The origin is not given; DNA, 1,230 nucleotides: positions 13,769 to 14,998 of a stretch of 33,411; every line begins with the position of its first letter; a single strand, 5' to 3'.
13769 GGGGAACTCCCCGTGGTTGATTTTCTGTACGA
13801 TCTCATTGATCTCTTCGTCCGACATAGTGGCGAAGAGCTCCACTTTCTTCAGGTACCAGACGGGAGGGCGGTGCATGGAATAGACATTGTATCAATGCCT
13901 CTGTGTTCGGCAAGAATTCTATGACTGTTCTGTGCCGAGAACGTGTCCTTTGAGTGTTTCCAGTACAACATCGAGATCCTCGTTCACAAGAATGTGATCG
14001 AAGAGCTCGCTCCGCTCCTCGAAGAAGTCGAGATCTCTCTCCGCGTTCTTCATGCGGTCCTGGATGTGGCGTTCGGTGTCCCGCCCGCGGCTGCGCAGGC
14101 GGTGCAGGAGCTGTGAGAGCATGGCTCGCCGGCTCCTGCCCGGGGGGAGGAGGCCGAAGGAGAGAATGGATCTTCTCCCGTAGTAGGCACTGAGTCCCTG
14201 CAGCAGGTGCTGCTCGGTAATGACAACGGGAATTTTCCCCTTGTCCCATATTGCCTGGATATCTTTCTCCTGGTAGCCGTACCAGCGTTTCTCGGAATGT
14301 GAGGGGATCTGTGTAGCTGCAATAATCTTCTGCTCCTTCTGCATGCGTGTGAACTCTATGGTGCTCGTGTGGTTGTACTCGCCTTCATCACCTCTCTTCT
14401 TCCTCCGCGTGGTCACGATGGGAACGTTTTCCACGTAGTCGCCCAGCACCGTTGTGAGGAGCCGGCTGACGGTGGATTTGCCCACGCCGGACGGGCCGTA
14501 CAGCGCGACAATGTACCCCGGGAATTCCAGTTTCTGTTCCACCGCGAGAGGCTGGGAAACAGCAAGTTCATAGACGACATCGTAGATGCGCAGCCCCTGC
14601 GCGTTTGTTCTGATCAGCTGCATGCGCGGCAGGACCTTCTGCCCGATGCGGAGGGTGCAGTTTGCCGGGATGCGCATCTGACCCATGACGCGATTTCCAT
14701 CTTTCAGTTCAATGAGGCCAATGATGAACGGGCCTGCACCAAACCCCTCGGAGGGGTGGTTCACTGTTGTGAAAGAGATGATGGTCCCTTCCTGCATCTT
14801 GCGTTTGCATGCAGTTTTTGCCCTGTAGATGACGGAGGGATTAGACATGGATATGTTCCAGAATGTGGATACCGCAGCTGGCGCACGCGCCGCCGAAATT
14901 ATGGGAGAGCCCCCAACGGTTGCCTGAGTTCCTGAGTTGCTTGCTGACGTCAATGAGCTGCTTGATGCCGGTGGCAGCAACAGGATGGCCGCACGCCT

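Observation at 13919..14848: DUF35-like OB fold fused to a guanylate-kinase-like kinase, translationally coupled to thiolase/HMG-CoA synthase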

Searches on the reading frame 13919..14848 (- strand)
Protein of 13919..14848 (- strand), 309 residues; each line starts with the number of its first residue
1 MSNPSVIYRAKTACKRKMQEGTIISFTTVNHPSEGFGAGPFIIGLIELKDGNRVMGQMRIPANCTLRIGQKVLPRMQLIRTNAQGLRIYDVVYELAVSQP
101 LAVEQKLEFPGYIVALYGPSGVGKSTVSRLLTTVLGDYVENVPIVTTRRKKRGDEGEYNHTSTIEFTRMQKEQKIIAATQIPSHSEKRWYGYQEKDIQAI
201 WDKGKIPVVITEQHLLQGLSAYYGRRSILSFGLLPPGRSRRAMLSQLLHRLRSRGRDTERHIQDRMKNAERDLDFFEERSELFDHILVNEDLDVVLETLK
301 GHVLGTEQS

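Call 5: search_protein_families(library=pfam, proteins=[window:13919-14848:-], max_evalue=0.1)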
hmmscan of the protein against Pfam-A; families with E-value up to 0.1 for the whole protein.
window:13919-14848:- (309 aa): 22 families
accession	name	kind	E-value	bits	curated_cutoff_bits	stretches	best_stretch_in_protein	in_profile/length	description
PF00625.27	Guanylate_kin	-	2.7e-15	57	25.2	1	114-300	5-176/182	Guanylate kinase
PF01796.24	OB_ChsH2_C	-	7.4e-10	39.1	27.1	1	19-72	6-60/65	ChsH2, C-terminal OB-fold domain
PF13238.12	AAA_18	-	0.00016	22.6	29.4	1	114-255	1-112/128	AAA domain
PF00005.33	ABC_tran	-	0.00018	22.5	25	1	110-160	10-65/137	ABC transporter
PF13401.12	AAA_22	-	0.00062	20.5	27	1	112-160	6-33/130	AAA domain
PF13476.12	AAA_23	-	0.00066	20.8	27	1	104-285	12-175/201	AAA domain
PF00910.28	RNA_helicase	-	0.00091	20.1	21.5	1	115-209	2-83/105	RNA helicase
PF00485.24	PRK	-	0.0038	17.5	22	1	113-159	1-34/196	Phosphoribulokinase / Uridine kinase family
PF03193.22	RsgA_GTPase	-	0.0067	16.7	30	1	109-135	104-130/174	RsgA GTPase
PF01926.29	MMR_HSR1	-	0.0086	16.6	21.9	1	114-152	2-39/113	50S ribosome-binding GTPase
PF00004.35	AAA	-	0.011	16.7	21.2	1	115-177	2-62/131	ATPase family associated with various cellular activities (AAA)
PF13191.12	AAA_16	-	0.011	16.7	32.6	1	113-134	26-47/167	AAA ATPase domain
PF01637.24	ATPase_2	-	0.022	15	33.2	1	110-168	19-69/225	ATPase domain predominantly from Archaea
PF07728.20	AAA_5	-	0.029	14.8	22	1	114-142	2-31/139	AAA domain (dynein-related subfamily)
PF13671.12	AAA_33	-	0.032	15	27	1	114-158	2-46/143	AAA domain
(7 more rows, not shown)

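Call 7: find_homologous_proteins(query=window:13922-14848:-, max_evalue=0.001)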
Query window:13922-14848:- (309 aa): 372 proteins with E <= 0.001 among 1907 candidates; the best 120 are listed.
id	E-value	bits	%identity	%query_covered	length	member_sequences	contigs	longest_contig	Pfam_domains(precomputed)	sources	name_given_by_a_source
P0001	1.2e-201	686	99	100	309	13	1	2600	PF01796.24,PF00625.28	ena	-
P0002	1.5e-163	561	82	100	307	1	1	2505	PF01796.24,PF13401.13,PF00625.28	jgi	-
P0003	6.4e-163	559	86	100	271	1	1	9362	PF01796.24,PF00625.28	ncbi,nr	ncbi:MAG: hypothetical protein UY90_C0083G0005 [Candidatus Peregrinibacteria bacterium GW2011_GWA2_5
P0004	2.7e-151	521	75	100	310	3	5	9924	PF01796.24,PF00625.28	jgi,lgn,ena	jgi:guanylate kinase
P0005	7.6e-149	513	74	100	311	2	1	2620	PF01796.24,PF13401.13,PF00625.28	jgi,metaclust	metaclust:\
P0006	8.7e-144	496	72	100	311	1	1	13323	PF01796.24,PF13401.13,PF00625.28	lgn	-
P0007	5.3e-140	484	69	100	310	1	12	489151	PF01796.24,PF00005.34,PF13401.13,PF00625.28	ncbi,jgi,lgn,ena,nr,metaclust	ncbi:hypothetical protein COU78_03600 [Candidatus Peregrinibacteria bacterium CG10_big_fil_rev_8_21_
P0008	7.4e-139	480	69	100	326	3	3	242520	PF01796.24,PF00005.34,PF00625.28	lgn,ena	-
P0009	3.2e-136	472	68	100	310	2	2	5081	PF01796.24,PF00005.34,PF00910.29,PF13401.13,PF00625.28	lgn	-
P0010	3.6e-136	471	73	93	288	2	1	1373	PF01796.24,PF13401.13,PF00625.28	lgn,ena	-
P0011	3.6e-135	468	70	94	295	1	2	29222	PF01796.24,PF13401.13,PF00625.28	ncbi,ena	-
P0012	1.9e-124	433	87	72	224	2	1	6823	PF00625.28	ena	-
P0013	5.2e-119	415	63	99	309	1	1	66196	PF01796.24,PF00625.28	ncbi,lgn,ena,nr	ncbi:MAG: OB-fold domain-containing protein [bacterium]|nr:OB-fold domain-containing protein [bacter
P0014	5.5e-119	415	62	98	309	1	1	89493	PF01796.24,PF00625.28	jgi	jgi:guanylate kinase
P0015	5.9e-119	415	63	98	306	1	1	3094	PF01796.24,PF00625.28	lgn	-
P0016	4.8e-118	412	61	100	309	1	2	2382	PF01796.24,PF00625.28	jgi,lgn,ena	-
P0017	2.4e-117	410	64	94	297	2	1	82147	PF01796.24,PF00005.34,PF00625.28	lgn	-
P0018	3.6e-116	406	64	94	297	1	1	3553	PF01796.24,PF00625.28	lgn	-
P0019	7.8e-116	405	60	100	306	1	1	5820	PF01796.24,PF00625.28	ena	-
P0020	8.1e-116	405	62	98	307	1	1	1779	PF01796.24,PF00625.28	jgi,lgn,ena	-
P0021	1.0e-115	404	60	98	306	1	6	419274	PF01796.24,PF00625.28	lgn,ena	-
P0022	2.9e-115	403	64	93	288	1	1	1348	PF01796.24,PF00625.28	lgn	-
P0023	1.1e-114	401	60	98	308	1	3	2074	PF01796.24,PF00005.34,PF00625.28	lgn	-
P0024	2.5e-114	400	61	98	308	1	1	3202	PF01796.24,PF00625.28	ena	-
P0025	5.6e-114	399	60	98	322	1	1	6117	PF01796.24,PF00625.28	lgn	-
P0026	2.6e-113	396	59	100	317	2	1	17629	PF01796.24,PF00625.28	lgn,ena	-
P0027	3.3e-113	396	59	97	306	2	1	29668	PF01796.24,PF00625.28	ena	-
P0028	4.6e-113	396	61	95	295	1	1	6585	PF01796.24,PF00625.28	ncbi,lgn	-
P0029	4.6e-113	396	59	98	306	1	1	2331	PF01796.24,PF00625.28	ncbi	-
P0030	6.9e-113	395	61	95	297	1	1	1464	PF01796.24,PF00625.28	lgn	-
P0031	1.9e-112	393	59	98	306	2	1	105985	PF01796.24,PF00625.28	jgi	jgi:guanylate kinase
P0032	2.0e-112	393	58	98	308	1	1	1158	PF01796.24,PF00005.34,PF00625.28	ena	-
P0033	3.8e-112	393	62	93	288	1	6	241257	PF01796.24,PF00625.28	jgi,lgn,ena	-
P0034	4.9e-112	392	59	98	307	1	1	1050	PF01796.24,PF00625.28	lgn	-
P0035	6.1e-112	392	60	98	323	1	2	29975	PF01796.24,PF00625.28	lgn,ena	-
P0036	6.7e-112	392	59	98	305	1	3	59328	PF01796.24,PF00625.28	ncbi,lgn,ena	-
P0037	2.4e-111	390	62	99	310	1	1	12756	PF01796.24,PF00625.28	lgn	-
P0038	4.0e-111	389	58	97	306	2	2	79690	PF01796.24,PF00625.28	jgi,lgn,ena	-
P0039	4.1e-111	389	59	98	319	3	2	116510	PF01796.24,PF00625.28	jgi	-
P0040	4.6e-111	389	61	94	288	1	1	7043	PF01796.24,PF00625.28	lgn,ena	-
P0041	1.0e-110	388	57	98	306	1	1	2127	PF01796.24,PF00625.28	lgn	-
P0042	1.3e-110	387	60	98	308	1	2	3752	PF01796.24,PF00625.28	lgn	-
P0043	1.6e-110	387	59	98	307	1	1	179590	PF01796.24,PF13401.13,PF00625.28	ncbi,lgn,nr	ncbi:MAG: OB-fold domain-containing protein [Candidatus Peregrinibacteria bacterium]|nr:OB-fold doma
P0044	2.3e-110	387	60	98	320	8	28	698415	PF01796.24,PF00625.28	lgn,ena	-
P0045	2.7e-110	386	58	98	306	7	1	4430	PF01796.24,PF00625.28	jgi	jgi:guanylate kinase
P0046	9.6e-110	385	59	98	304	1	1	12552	PF01796.24,PF00625.28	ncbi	-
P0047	2.6e-109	383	59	98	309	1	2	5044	PF01796.24,PF00625.28,PF13238.13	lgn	-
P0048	1.4e-108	381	57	99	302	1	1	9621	PF01796.24,PF13401.13,PF00625.28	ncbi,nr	ncbi:MAG: hypothetical protein HOO67_04570 [Candidatus Peribacteraceae bacterium]|nr:hypothetical pr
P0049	2.5e-108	380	59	100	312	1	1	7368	PF01796.24,PF00625.28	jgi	-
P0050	3.1e-108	380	56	100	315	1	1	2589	PF01796.24,PF00625.28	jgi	jgi:guanylate kinase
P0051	3.5e-108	380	59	98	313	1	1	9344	PF01796.24,PF00625.28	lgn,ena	-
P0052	6.7e-108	379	57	99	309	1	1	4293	PF01796.24,PF13401.13,PF00625.28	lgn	-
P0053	7.6e-108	378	57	100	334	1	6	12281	PF01796.24,PF13401.13,PF00625.28,PF13238.13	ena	-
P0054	1.2e-107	378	58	99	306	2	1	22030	PF01796.24,PF00625.28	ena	-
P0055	1.7e-107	377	59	98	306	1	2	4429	PF01796.24,PF00625.28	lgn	-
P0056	1.9e-107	377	55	99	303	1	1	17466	PF01796.24,PF13401.13,PF00625.28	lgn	-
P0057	2.1e-107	377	58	98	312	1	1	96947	PF01796.24,PF00005.34,PF00625.28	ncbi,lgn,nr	ncbi:OB-fold domain-containing protein [Patescibacteria group bacterium]|nr:OB-fold domain-containin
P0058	4.4e-107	376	57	100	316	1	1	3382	PF01796.24,PF00625.28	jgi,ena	-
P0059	4.6e-107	376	57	100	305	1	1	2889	PF01796.24,PF13401.13,PF00625.28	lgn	-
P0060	6.3e-107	375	55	99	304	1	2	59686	PF01796.24,PF13401.13,PF00625.28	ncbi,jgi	-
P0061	6.4e-107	375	57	98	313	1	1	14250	PF01796.24,PF00625.28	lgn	-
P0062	7.9e-107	375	58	99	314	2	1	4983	PF01796.24,PF00625.28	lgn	-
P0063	1.0e-106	375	55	100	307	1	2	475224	PF01796.24,PF13401.13,PF00625.28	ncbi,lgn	-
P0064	1.4e-106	374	57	98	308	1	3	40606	PF01796.24,PF00625.28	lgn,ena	-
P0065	1.5e-106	374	57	98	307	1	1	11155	PF01796.24,PF00625.28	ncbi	-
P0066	1.6e-106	374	57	99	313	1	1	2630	PF01796.24,PF00625.28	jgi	-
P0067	2.0e-106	374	57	98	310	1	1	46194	PF01796.24,PF00625.28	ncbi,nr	ncbi:MAG: OB-fold domain-containing protein [Candidatus Peribacter sp.]|nr:OB-fold domain-containing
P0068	2.4e-106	374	56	100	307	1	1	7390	PF01796.24,PF00625.28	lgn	-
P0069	2.5e-106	373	60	99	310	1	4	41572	PF01796.24,PF00625.28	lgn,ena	-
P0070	3.8e-106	373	58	98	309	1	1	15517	PF01796.24,PF00625.28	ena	-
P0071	3.8e-106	373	57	98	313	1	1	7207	PF01796.24,PF00625.28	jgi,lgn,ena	-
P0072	6.4e-106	372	57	97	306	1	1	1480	PF01796.24,PF00625.28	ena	-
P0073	6.6e-106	372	61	93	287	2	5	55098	PF01796.24,PF00625.28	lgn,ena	-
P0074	7.0e-106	372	60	93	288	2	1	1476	PF01796.24,PF00625.28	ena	-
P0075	1.1e-105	371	55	99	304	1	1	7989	PF01796.24,PF13401.13,PF00625.28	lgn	-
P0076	1.2e-105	371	58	98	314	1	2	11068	PF01796.24,PF00625.28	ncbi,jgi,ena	ncbi:MAG: OB-fold domain-containing protein [Candidatus Peribacteraceae bacterium]|jgi:guanylate kin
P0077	2.4e-105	370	58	100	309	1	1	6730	PF01796.24,PF00625.28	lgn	-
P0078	3.0e-105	370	59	97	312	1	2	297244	PF01796.24,PF13401.13,PF00625.28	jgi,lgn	jgi:guanylate kinase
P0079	3.8e-105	370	56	98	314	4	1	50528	PF01796.24,PF00005.34,PF00625.28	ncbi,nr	ncbi:MAG: OB-fold domain-containing protein [Candidatus Peribacteraceae bacterium]|nr:OB-fold domain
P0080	4.2e-105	369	57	97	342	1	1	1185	PF01796.24,PF00625.28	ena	-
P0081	4.5e-105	369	55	100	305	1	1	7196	PF01796.24,PF13401.13,PF00625.28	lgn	-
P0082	6.3e-105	369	55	99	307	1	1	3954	PF01796.24,PF13401.13,PF00625.28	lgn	-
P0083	6.9e-105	369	54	99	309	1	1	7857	PF01796.24,PF00625.28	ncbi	-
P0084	6.9e-105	369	57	97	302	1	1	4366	PF01796.24,PF13401.13,PF00625.28,PF20720.4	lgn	-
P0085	7.2e-105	369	57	99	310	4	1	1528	PF00625.28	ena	-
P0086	7.9e-105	369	55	98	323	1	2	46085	PF01796.24,PF00625.28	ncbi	-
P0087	8.0e-105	369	57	98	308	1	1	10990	PF01796.24,PF13401.13,PF00625.28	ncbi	-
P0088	8.9e-105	368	54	99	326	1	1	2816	PF01796.24,PF13401.13,PF00625.28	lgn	-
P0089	1.4e-104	368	56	98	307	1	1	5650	PF01796.24,PF13401.13,PF00625.28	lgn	-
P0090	2.1e-104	367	58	97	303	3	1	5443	PF01796.24,PF13401.13,PF00625.28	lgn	-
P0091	2.2e-104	367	55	99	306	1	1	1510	PF01796.24,PF13401.13,PF00625.28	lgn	-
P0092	2.9e-104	367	55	99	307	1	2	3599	PF01796.24,PF00625.28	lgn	-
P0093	2.9e-104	367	56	98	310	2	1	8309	PF01796.24,PF00625.28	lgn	-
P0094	3.5e-104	366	57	98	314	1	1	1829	PF01796.24,PF00625.28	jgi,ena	-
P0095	4.5e-104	366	60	94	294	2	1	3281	PF00005.34,PF00625.28,PF13238.13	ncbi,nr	ncbi:MAG: hypothetical protein KAS32_18645 [Candidatus Peribacteraceae bacterium]|nr:hypothetical pr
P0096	4.8e-104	366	56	98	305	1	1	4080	PF01796.24,PF13401.13,PF00625.28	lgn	-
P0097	5.2e-104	366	56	98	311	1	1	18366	PF01796.24,PF00005.34,PF00625.28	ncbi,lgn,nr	ncbi:MAG: OB-fold domain-containing protein [Kiritimatiellales bacterium]|nr:OB-fold domain-containi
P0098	5.4e-104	366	55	99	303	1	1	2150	PF01796.24,PF13401.13,PF00625.28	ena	-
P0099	5.5e-104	366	58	98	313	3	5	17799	PF01796.24,PF00625.28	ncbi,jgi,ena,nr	ncbi:MAG: OB-fold domain-containing protein, partial [Candidatus Peribacteraceae bacterium]|nr:hypot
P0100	6.5e-104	366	59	93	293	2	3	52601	PF01796.24,PF00625.28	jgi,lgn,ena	-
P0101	1.0e-103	365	56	98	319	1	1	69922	PF01796.24,PF00625.28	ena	-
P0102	1.1e-103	365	56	100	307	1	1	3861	PF01796.24,PF00625.28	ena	-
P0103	1.1e-103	365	56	98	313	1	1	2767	PF01796.24,PF00625.28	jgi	-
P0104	1.2e-103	365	57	92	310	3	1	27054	PF01796.24,PF00625.28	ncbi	-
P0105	1.3e-103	365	57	98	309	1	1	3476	PF01796.24,PF13401.13,PF00625.28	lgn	-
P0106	1.3e-103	365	57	100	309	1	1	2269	PF01796.24,PF00625.28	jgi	jgi:guanylate kinase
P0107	1.4e-103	364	57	98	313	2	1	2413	PF01796.24,PF00625.28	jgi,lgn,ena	-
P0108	1.4e-103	364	58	98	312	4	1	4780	PF01796.24,PF00625.28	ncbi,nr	ncbi:OB-fold domain-containing protein [Patescibacteria group bacterium]|nr:OB-fold domain-containin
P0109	1.5e-103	364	54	99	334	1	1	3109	PF01796.24,PF13401.13,PF00625.28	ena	-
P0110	1.5e-103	364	57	98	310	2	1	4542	PF01796.24,PF00625.28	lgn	-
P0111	1.8e-103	364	55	100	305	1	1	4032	PF01796.24,PF13401.13,PF00625.28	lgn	-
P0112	1.9e-103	364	58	94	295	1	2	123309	PF01796.24,PF00625.28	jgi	jgi:guanylate kinase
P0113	2.1e-103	364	56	98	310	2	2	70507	PF01796.24,PF00625.28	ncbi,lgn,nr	ncbi:MAG: OB-fold domain-containing protein [Candidatus Peribacteraceae bacterium]|nr:OB-fold domain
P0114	2.8e-103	363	56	100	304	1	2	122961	PF01796.24,PF00625.28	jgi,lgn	jgi:guanylate kinase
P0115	3.8e-103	363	56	98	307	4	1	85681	PF01796.24,PF13401.13,PF00625.28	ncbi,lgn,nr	ncbi:OB-fold domain-containing protein [Candidatus Peregrinibacteria bacterium]|nr:OB-fold domain-co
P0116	6.4e-103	362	56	100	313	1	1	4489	PF01796.24,PF13401.13,PF00625.28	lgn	-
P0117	6.5e-103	362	57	98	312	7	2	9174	PF01796.24,PF00625.28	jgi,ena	-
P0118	6.5e-103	362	57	96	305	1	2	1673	PF01796.24,PF13401.13,PF00625.28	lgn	-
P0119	7.0e-103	362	58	97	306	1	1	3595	PF01796.24,PF00625.28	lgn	-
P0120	9.2e-103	362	63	93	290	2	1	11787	PF01796.24,PF00625.28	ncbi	-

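Call 15: search_protein_families(library=ncbifam, proteins=[window:13919-14848:-], max_evalue=0.001)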
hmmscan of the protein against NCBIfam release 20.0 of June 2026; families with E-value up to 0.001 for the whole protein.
window:13919-14848:- (309 aa): 5 families
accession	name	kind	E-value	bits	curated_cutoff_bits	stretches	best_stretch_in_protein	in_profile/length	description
TIGR03263.1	guanyl_kin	equivalog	3e-20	72.6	160.45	1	113-300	3-175/180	guanylate kinase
NF011325.0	PRK14738.1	equivalog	3.9e-08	32.8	263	1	112-291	14-178/206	guanylate kinase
NF011324.0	PRK14737.1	equivalog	5.5e-08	32.8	318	1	120-306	14-185/187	guanylate kinase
TIGR02322.1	phosphon_PhnN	equivalog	2.5e-05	24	156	1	111-272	1-149/179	phosphonate metabolism protein/1,5-bisphosphokinase (PRPP-forming) PhnN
TIGR03796.1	NHLM_micro_ABC1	equivalog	0.00023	19.5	853.3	1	99-137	492-531/710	NHLP family bacteriocin export ABC transporter peptidase/permease/ATPase subunit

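Call 24: find_encoding_contigs(protein=P0007, flank=10000, max_places=2)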
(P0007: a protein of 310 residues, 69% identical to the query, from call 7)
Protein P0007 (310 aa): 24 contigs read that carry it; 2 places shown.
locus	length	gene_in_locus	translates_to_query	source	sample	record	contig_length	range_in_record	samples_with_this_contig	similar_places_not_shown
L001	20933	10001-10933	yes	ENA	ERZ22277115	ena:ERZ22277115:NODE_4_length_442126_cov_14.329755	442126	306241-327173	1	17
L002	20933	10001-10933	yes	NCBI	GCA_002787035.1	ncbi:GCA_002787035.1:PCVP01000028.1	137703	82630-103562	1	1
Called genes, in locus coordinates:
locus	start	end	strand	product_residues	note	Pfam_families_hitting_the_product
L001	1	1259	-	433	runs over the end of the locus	PF00155:Aminotran_1_2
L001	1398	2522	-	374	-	PF21088:MS_channel_1st, PF00924:MS_channel_2nd, PF21082:MS_channel_3rd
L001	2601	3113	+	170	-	PF00293:NUDIX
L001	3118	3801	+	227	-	PF01255:Prenyltransf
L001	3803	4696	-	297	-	PF00348:polyprenyl_synt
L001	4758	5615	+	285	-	PF00288:GHMP_kinases_N (weak)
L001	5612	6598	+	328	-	PF22700:MVD-like_N, PF00288:GHMP_kinases_N, PF18376:MDD_C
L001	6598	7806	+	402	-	PF00368:HMG-CoA_red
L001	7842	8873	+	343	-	PF08541:ACP_syn_III_C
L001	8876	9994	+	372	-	PF00108:Thiolase_N, PF00109:ketoacyl-synt, PF08545:ACP_syn_III, PF02803:Thiolase_C, PF22691:Thiolase_C_1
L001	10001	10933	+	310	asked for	PF01796:OB_ChsH2_C, PF00005:ABC_tran (weak), PF00625:Guanylate_kin, PF13401:AAA_22 (faint)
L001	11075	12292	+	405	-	PF08323:Glyco_transf_5, PF13439:Glyco_transf_4, PF13579:Glyco_trans_4_4, PF20706:GT4-conflict, PF00534:Glycos_transf_1, PF13692:Glyco_trans_1_4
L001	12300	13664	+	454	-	PF03065:Glyco_hydro_57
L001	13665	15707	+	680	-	PF00723:Glyco_hydro_15, PF22422:MGH1-like_GH (faint), PF00723:Glyco_hydro_15 (weak)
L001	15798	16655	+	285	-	-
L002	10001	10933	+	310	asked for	PF01796:OB_ChsH2_C, PF00005:ABC_tran (weak), PF00625:Guanylate_kin, PF13401:AAA_22 (faint)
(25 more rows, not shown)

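Call 25: find_encoding_contigs(protein=P0063, flank=10000, max_places=1)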
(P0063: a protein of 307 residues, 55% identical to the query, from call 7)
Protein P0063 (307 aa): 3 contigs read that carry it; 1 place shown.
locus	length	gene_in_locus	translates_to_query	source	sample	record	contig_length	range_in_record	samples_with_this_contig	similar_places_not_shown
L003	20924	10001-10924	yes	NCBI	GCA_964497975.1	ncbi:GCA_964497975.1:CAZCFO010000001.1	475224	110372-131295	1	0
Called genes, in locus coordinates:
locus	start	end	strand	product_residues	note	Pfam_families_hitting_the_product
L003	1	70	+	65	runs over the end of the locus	PF06803:DUF1232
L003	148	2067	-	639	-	PF00395:SLH (faint), PF13205:Big_5 (faint), PF13753:SWM_repeat (faint), PF07452:CHRD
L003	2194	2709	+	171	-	PF00293:NUDIX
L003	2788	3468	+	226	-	PF01255:Prenyltransf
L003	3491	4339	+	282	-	PF00288:GHMP_kinases_N (weak)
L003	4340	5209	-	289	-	PF00702:Hydrolase, PF13344:Hydrolase_6, PF13242:Hydrolase_like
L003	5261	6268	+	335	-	PF22700:MVD-like_N, PF00288:GHMP_kinases_N (weak), PF18376:MDD_C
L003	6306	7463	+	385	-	PF00368:HMG-CoA_red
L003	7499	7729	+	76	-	-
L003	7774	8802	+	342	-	PF08541:ACP_syn_III_C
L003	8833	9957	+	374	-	PF00108:Thiolase_N, PF00109:ketoacyl-synt (weak), PF08545:ACP_syn_III, PF02803:Thiolase_C, PF22691:Thiolase_C_1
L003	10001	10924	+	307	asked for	PF01796:OB_ChsH2_C, PF13401:AAA_22 (faint), PF00625:Guanylate_kin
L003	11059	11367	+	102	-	-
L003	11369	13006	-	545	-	PF01293:PEPCK_ATP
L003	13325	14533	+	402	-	PF08323:Glyco_transf_5, PF13439:Glyco_transf_4, PF13579:Glyco_trans_4_4, PF20706:GT4-conflict, PF13524:Glyco_trans_1_2 (faint), PF00534:Glycos_transf_1, PF13692:Glyco_trans_1_4, PF00982:Glyco_transf_20 (weak)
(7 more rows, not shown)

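Call 26: find_encoding_contigs(protein=P0044, flank=10000, max_places=1)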
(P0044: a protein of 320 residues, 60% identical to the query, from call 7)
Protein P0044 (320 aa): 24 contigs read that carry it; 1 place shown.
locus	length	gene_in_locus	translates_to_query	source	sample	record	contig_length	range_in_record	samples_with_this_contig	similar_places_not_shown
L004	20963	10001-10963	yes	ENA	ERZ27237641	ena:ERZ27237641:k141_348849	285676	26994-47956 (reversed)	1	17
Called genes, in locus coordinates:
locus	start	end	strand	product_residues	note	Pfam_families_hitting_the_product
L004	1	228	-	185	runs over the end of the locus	PF01174:SNO, PF03575:Peptidase_S51, PF07685:GATase_3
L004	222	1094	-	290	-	PF01680:SOR_SNZ, PF03060:NMO (faint), PF05690:ThiG (weak)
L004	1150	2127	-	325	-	PF11104:PilM_2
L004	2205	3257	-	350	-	PF21088:MS_channel_1st, PF00924:MS_channel_2nd, PF21082:MS_channel_3rd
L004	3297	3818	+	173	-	PF00293:NUDIX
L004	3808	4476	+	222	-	PF01255:Prenyltransf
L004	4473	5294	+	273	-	PF00288:GHMP_kinases_N (weak)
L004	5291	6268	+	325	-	PF22700:MVD-like_N, PF00288:GHMP_kinases_N, PF18376:MDD_C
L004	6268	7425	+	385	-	PF00368:HMG-CoA_red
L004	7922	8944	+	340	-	PF08541:ACP_syn_III_C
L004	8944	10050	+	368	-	PF00108:Thiolase_N, PF00109:ketoacyl-synt, PF08545:ACP_syn_III, PF02803:Thiolase_C, PF22691:Thiolase_C_1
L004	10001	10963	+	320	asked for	PF01796:OB_ChsH2_C, PF00625:Guanylate_kin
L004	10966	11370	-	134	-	-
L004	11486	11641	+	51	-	-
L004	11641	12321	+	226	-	-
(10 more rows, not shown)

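Call 27: find_encoding_contigs(protein=P0097, flank=10000, max_places=1)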
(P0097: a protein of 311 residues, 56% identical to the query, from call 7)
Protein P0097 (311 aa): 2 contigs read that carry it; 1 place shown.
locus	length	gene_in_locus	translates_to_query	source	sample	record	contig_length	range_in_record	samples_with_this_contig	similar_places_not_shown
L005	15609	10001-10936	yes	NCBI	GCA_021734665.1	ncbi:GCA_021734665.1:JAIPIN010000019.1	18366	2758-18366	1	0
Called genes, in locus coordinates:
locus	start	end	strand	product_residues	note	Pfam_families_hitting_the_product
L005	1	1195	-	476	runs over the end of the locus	PF13328:HD_4, PF04607:RelA_SpoT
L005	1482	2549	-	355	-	PF21088:MS_channel_1st, PF00924:MS_channel_2nd, PF21082:MS_channel_3rd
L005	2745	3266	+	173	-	PF00293:NUDIX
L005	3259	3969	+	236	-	PF01255:Prenyltransf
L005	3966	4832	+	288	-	PF00288:GHMP_kinases_N (weak)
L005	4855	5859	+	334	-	PF22700:MVD-like_N, PF00288:GHMP_kinases_N (weak), PF18376:MDD_C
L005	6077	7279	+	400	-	PF00368:HMG-CoA_red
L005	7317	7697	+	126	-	-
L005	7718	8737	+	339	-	PF01154:HMG_CoA_synt_N (faint), PF08541:ACP_syn_III_C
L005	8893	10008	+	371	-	PF00108:Thiolase_N, PF00109:ketoacyl-synt, PF08545:ACP_syn_III (weak), PF02803:Thiolase_C, PF22691:Thiolase_C_1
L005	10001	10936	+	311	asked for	PF01796:OB_ChsH2_C, PF00005:ABC_tran (faint), PF00625:Guanylate_kin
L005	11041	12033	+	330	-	-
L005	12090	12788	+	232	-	PF01863:YgjP-like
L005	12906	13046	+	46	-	-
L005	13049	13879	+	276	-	PF00459:Inositol_P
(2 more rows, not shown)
